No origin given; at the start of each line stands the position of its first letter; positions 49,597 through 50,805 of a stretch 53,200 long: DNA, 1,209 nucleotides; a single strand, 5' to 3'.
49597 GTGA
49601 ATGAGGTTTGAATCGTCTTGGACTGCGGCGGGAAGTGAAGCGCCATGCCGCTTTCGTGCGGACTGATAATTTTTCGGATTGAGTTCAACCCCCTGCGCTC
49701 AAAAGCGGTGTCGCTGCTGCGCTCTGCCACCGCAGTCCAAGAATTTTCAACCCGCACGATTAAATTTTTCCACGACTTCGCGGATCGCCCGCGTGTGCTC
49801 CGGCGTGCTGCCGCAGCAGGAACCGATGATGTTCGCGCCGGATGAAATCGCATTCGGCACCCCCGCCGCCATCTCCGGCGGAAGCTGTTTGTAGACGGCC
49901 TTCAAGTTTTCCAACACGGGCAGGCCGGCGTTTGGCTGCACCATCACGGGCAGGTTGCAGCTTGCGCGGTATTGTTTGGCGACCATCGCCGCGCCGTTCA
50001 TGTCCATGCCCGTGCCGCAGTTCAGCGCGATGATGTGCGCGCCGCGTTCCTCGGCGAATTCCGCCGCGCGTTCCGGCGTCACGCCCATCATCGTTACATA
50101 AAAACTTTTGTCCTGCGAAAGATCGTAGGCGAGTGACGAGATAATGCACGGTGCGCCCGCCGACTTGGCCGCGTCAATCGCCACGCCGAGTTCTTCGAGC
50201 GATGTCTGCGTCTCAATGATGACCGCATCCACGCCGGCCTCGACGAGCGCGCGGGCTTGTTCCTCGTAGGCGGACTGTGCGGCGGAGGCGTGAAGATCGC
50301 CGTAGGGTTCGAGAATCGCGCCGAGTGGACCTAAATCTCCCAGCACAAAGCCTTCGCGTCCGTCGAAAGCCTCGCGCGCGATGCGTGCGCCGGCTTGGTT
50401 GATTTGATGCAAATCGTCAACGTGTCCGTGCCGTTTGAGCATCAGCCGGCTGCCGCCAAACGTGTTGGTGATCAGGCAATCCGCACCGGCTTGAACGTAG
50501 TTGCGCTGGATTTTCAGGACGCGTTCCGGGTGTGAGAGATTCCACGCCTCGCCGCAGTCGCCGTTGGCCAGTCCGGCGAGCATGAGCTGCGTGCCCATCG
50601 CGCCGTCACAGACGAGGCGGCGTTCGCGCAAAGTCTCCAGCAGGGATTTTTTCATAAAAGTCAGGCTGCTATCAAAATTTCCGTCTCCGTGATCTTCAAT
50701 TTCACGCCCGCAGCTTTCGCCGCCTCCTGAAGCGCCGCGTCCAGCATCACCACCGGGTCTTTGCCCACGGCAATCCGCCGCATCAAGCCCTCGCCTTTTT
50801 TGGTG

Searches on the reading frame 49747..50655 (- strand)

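Call 72: search_protein_families(library=pfam, proteins=[window:49747-50655:-], max_evalue=0.00001)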
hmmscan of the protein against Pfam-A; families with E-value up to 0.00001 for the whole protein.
window:49747-50655:- (302 aa): 1 family
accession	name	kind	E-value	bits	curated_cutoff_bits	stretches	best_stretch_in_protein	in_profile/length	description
PF02574.22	S-methyl_trans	-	1.4e-59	202.7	22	1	14-295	1-283/283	Homocysteine S-methyltransferase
